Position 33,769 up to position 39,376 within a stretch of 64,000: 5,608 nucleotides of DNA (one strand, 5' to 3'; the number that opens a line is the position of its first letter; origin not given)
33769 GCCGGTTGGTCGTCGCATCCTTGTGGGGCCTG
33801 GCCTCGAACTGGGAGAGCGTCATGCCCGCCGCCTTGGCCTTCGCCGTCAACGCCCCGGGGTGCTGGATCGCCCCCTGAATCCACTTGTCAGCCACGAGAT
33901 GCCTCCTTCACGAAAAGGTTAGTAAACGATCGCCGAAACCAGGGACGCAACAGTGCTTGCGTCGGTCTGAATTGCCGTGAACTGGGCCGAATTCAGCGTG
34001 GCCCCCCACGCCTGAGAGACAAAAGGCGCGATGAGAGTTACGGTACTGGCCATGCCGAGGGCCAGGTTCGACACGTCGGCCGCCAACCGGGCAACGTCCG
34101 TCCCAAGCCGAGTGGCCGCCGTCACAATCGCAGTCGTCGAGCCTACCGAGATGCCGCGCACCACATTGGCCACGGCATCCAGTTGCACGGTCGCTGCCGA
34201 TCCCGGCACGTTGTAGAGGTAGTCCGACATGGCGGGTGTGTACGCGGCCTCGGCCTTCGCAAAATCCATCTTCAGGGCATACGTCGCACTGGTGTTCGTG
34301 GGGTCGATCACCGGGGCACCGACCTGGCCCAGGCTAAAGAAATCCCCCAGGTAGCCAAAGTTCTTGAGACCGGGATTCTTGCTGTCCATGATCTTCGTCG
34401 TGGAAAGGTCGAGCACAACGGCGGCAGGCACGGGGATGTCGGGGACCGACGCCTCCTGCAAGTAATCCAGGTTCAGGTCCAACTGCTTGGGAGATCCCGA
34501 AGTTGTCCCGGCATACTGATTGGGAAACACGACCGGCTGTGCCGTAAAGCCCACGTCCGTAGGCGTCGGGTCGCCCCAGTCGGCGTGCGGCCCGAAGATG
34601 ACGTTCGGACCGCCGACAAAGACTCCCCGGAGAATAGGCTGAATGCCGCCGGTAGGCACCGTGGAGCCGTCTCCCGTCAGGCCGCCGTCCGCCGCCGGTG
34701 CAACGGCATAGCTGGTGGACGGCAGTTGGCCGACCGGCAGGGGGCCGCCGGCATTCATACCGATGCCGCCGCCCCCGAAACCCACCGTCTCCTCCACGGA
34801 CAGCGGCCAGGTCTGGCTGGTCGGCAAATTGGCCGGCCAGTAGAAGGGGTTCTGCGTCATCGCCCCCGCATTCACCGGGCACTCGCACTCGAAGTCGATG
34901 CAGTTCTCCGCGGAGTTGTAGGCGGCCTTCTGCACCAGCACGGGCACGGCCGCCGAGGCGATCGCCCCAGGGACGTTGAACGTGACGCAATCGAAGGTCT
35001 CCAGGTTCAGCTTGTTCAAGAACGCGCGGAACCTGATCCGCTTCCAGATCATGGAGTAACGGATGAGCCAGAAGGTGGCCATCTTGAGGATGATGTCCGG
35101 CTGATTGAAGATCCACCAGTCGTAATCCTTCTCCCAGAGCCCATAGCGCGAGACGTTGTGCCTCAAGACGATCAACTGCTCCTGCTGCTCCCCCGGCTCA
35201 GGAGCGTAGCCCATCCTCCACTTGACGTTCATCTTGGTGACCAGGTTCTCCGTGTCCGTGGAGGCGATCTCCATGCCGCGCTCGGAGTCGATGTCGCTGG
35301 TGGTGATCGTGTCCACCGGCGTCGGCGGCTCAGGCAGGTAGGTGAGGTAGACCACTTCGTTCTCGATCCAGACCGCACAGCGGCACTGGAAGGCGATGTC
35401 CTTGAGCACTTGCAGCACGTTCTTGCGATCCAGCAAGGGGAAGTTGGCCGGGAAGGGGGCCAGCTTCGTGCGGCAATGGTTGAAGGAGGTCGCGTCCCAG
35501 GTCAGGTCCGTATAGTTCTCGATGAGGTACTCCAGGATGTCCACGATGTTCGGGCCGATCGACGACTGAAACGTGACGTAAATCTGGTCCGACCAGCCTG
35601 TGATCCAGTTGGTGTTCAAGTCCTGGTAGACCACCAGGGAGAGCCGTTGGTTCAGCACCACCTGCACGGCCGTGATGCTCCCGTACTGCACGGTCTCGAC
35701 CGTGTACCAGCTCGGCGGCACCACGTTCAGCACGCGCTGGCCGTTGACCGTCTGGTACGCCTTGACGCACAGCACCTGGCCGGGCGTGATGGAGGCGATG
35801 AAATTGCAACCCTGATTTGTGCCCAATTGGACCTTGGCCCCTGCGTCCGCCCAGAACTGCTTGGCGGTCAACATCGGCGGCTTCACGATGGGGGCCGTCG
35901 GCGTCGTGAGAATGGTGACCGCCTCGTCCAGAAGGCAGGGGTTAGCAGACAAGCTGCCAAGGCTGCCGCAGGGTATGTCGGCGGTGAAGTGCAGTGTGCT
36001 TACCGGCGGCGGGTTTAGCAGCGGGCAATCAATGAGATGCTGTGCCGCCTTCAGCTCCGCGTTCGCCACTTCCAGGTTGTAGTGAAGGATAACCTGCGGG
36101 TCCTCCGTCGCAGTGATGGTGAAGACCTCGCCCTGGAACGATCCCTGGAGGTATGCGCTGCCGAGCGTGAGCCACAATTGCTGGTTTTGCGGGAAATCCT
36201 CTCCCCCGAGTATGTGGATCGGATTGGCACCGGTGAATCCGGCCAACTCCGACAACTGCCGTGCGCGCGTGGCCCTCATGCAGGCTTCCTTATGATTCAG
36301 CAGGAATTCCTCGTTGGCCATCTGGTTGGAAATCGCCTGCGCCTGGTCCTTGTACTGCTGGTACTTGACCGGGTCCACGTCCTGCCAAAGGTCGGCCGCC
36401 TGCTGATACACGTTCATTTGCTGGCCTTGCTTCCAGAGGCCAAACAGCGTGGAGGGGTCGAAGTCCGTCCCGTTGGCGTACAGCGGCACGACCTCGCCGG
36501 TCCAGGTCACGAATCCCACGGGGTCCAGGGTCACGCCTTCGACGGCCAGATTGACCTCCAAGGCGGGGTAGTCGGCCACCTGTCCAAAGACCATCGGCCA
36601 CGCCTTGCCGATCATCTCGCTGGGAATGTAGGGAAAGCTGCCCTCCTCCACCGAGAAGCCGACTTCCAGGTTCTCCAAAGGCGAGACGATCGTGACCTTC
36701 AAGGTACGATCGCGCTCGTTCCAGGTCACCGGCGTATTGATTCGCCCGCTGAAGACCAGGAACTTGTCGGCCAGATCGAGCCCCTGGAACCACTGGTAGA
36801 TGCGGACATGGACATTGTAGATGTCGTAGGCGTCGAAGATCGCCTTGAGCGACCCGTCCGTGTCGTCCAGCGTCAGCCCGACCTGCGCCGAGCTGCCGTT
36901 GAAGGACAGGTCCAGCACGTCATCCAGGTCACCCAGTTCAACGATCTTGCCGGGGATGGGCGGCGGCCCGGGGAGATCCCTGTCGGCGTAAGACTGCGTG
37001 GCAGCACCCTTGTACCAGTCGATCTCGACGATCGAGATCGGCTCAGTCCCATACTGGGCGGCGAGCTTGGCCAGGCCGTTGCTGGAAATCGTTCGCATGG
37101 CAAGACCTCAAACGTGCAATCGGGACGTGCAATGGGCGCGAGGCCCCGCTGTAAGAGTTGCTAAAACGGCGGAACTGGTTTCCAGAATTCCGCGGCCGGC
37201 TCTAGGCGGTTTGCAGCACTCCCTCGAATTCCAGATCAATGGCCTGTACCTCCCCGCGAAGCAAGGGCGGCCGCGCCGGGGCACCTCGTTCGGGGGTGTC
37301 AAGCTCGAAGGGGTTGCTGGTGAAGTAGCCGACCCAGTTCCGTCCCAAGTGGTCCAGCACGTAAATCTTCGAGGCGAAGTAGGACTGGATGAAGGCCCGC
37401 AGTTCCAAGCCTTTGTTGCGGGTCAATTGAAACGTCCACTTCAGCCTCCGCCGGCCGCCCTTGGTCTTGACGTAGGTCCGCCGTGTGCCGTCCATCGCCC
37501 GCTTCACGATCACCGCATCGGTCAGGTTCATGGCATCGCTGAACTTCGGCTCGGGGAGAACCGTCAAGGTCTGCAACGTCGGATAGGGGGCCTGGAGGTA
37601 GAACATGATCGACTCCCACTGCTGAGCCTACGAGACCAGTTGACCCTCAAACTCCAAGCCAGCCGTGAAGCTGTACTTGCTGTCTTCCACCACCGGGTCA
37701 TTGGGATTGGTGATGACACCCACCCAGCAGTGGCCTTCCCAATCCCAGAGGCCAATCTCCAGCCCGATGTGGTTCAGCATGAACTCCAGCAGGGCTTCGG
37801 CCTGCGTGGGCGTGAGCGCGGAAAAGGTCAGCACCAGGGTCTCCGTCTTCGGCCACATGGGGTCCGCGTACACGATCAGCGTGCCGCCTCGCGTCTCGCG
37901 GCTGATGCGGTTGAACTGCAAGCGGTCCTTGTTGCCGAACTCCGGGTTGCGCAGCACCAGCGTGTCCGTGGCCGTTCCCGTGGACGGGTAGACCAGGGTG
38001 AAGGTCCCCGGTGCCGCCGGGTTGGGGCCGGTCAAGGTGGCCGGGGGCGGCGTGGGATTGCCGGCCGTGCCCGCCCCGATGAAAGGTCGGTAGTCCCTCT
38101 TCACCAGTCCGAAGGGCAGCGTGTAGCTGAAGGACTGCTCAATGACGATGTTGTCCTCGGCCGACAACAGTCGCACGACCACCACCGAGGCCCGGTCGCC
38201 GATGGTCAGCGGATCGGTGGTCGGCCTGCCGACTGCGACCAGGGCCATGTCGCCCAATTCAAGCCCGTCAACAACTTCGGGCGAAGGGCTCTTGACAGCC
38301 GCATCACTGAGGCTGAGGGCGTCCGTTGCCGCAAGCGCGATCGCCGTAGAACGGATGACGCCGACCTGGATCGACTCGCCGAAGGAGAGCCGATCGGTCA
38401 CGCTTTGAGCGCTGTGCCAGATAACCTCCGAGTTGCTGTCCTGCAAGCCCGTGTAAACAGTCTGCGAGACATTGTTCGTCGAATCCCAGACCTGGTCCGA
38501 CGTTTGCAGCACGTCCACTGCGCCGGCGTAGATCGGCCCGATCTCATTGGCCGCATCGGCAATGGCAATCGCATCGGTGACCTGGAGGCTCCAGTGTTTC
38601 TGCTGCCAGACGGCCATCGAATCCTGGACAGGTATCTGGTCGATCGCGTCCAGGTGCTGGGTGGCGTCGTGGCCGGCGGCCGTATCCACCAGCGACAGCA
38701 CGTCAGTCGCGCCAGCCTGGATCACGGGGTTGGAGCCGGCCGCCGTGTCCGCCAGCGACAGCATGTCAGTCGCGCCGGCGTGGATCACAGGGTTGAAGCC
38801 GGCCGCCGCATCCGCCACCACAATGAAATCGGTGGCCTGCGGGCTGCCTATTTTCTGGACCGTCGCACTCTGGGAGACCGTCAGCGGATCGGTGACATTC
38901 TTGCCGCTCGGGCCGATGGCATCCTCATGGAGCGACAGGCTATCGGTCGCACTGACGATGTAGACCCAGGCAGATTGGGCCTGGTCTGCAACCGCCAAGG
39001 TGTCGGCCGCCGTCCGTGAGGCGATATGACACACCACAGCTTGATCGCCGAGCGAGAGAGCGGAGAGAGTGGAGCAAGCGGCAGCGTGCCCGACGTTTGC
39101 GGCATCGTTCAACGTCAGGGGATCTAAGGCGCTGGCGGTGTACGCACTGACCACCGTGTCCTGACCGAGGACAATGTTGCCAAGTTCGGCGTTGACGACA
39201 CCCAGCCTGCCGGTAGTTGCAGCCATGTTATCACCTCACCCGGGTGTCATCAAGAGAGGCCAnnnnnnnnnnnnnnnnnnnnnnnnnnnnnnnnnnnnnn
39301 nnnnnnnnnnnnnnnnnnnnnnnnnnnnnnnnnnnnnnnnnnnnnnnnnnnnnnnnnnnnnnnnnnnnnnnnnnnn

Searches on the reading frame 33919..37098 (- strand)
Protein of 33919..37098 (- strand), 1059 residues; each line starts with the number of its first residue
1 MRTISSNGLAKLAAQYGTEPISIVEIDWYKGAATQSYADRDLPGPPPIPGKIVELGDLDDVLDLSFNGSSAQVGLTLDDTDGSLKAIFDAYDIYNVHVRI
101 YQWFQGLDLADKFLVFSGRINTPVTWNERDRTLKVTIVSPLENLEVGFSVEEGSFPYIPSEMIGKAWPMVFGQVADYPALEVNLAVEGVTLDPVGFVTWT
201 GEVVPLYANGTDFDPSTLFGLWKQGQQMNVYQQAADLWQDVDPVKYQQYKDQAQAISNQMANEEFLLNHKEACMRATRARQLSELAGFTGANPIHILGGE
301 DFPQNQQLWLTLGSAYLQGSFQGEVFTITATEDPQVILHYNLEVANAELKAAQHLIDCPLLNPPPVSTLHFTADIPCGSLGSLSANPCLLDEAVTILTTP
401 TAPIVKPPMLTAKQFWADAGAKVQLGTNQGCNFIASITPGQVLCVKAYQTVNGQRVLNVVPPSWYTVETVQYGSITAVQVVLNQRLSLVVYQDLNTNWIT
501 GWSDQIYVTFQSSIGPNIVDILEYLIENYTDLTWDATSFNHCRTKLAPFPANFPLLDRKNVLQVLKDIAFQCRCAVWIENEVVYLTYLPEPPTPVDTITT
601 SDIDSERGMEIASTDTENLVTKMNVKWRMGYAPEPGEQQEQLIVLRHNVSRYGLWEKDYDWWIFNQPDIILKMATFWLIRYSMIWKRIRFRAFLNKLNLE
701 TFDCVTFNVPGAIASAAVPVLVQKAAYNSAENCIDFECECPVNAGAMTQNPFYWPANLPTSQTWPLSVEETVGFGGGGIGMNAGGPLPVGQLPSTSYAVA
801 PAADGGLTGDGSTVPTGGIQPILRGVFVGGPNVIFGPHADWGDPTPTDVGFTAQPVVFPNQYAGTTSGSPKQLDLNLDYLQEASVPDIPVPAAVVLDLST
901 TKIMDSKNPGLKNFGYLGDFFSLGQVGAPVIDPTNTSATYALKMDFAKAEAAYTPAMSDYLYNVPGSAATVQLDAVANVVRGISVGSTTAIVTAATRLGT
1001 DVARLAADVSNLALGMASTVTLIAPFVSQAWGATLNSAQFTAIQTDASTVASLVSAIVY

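Call 4: search_protein_families(library=pfam, proteins=[window:33919-37098:-], max_evalue=0.1)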
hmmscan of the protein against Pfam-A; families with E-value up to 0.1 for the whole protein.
window:33919-37098:- (1059 aa): 0 families

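Call 5: search_protein_families(library=phrogs, proteins=[window:33919-37098:-], max_evalue=0.01)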
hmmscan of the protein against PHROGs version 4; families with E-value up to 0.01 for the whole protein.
window:33919-37098:- (1059 aa): 0 families

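Call 29: search_solved_structures(query=window:33919-37098:-, max_evalue=1)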
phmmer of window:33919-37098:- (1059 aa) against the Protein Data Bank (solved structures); distinct sequences matched with E-value up to 1: 3.
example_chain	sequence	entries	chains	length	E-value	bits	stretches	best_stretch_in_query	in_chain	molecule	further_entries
2ocl_A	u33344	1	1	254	0.61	10.9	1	514-585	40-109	Valacyclovir hydrolase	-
2ocg_A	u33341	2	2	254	0.75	10.6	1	514-583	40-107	Valacyclovir hydrolase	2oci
2ock_A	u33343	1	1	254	0.99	10.2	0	514-573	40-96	Valacyclovir hydrolase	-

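Call 76: search_protein_families(library=ncbifam, proteins=[window:33919-37098:-], max_evalue=0.01)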
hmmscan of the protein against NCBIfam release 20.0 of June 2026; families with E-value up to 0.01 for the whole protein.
window:33919-37098:- (1059 aa): 0 families

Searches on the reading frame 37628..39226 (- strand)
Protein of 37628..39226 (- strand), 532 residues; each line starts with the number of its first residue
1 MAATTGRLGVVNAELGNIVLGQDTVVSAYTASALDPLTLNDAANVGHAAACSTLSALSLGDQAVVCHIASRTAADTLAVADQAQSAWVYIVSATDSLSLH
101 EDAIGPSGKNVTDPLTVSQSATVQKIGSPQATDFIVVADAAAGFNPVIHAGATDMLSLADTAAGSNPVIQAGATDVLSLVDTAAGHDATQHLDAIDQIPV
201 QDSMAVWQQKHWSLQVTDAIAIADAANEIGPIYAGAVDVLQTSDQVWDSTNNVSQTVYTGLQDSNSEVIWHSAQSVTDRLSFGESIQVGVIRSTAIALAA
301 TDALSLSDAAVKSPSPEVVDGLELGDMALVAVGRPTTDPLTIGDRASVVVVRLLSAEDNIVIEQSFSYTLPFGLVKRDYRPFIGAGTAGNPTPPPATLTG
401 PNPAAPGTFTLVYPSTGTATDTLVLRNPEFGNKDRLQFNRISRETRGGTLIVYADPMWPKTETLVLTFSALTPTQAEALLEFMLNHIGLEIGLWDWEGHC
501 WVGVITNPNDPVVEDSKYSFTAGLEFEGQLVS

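Call 4: search_protein_families(library=pfam, proteins=[window:37628-39226:-], max_evalue=0.1)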
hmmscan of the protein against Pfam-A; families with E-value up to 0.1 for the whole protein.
window:37628-39226:- (532 aa): 0 families

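Call 5: search_protein_families(library=phrogs, proteins=[window:37628-39226:-], max_evalue=0.01)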
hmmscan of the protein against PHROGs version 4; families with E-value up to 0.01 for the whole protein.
window:37628-39226:- (532 aa): 1 family
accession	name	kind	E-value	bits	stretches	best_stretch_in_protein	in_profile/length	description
phrog_12240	-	unknown function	1.1e-06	29.3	1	91-269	42-209/387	-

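Call 30: search_solved_structures(query=window:37628-39226:-, max_evalue=1)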
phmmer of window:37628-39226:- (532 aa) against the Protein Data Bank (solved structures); distinct sequences matched with E-value up to 1: 0.

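Call 76: search_protein_families(library=ncbifam, proteins=[window:37628-39226:-], max_evalue=0.01)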
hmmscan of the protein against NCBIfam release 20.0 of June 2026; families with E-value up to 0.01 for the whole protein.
window:37628-39226:- (532 aa): 0 families
